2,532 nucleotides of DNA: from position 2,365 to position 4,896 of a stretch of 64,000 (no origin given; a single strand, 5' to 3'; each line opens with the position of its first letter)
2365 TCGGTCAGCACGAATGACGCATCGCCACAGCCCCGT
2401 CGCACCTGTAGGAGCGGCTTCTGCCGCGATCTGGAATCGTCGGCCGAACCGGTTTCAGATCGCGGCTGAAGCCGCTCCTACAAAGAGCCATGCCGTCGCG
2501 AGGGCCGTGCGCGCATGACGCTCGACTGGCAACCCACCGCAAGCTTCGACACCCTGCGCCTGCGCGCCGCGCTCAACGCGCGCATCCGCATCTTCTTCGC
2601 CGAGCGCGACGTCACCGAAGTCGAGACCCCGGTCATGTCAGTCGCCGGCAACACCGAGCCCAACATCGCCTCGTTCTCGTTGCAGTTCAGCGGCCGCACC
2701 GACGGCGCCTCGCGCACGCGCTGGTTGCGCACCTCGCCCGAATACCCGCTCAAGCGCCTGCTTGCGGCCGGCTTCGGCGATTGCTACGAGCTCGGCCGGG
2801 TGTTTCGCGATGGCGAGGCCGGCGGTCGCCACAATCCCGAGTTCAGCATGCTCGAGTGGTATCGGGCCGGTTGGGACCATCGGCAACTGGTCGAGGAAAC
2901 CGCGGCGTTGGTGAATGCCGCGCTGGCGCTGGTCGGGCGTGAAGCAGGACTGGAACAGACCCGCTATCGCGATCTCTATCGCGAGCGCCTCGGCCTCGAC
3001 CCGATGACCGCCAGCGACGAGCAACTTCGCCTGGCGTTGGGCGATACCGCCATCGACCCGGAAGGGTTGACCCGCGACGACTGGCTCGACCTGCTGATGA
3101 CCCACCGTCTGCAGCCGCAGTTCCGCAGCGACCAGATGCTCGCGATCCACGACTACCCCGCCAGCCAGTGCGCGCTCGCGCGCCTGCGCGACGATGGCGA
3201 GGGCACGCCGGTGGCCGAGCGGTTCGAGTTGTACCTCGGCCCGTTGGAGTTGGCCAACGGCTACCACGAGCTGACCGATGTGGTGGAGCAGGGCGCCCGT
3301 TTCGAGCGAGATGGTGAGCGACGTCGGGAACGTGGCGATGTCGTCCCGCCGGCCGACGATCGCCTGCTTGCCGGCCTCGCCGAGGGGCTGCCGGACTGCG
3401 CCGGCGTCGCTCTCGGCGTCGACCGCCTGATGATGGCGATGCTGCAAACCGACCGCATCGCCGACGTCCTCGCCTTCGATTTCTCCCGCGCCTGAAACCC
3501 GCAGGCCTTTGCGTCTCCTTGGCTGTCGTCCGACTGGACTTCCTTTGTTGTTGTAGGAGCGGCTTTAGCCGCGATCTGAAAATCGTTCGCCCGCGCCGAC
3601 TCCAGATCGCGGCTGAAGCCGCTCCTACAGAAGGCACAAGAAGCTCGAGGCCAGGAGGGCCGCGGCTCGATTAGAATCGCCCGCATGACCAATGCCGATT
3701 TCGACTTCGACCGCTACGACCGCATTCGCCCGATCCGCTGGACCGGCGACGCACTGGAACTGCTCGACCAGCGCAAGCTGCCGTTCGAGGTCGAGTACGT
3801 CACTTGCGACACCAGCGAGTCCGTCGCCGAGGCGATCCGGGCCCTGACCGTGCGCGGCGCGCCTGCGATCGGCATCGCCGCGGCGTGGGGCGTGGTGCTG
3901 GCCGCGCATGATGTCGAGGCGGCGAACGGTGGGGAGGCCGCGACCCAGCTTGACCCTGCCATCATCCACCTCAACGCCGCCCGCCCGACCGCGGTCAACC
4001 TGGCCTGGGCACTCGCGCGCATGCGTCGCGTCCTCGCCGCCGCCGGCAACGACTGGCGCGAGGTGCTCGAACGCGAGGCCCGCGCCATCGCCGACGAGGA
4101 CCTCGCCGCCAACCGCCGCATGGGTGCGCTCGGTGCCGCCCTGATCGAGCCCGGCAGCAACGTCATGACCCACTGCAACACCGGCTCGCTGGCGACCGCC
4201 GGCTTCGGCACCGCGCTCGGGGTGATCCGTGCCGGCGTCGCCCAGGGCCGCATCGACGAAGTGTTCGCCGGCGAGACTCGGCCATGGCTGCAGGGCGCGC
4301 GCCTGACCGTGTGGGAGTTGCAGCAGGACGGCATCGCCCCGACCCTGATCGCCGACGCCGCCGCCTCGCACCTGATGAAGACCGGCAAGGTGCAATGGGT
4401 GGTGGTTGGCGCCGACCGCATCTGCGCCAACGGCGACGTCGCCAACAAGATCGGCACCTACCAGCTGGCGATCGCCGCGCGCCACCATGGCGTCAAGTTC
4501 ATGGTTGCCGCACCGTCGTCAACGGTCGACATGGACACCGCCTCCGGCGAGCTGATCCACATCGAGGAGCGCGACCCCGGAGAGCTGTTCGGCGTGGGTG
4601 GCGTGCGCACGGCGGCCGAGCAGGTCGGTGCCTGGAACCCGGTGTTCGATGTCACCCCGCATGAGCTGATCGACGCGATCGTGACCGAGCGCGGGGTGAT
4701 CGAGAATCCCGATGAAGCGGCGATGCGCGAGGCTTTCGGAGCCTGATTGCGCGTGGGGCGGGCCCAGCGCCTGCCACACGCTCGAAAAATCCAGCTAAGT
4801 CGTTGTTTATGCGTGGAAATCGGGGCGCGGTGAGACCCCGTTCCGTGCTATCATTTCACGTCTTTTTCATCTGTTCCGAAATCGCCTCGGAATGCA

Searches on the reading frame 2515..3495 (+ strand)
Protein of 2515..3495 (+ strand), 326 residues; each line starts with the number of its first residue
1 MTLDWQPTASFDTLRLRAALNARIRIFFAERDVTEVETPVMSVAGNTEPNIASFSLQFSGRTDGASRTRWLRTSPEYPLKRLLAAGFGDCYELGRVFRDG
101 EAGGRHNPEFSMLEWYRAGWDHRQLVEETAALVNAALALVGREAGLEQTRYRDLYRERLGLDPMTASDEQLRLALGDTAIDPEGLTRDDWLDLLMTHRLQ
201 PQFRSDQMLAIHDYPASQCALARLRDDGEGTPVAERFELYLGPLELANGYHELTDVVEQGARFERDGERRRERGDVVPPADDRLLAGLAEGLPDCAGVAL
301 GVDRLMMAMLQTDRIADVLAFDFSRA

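Call 101: search_protein_families(library=pfam, proteins=[window:2515-3495:+], max_evalue=0.00001)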
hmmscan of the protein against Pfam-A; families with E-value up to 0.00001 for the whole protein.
window:2515-3495:+ (326 aa): 1 family
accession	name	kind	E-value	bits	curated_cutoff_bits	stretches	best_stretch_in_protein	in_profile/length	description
PF00152.25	tRNA-synt_2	-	5.6e-40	137.7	25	1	4-321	12-304/308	tRNA synthetases class II (D, K and N)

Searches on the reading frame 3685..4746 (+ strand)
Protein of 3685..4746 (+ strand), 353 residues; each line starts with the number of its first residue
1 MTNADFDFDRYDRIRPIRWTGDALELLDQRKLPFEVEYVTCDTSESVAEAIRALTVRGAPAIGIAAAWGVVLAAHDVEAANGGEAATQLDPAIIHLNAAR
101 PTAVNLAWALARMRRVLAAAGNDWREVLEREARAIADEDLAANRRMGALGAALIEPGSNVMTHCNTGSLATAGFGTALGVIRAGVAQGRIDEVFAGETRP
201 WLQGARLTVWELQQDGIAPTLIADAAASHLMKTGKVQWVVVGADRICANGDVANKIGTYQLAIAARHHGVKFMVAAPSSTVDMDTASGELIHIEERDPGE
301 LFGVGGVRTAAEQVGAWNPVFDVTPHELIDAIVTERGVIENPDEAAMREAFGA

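Call 101: search_protein_families(library=pfam, proteins=[window:3685-4746:+], max_evalue=0.00001)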
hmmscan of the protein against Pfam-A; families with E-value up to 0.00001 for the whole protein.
window:3685-4746:+ (353 aa): 1 family
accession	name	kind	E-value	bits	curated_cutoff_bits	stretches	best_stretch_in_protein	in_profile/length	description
PF01008.23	IF-2B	-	2.6e-81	273.4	22.4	1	56-340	2-279/280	Initiation factor 2 subunit family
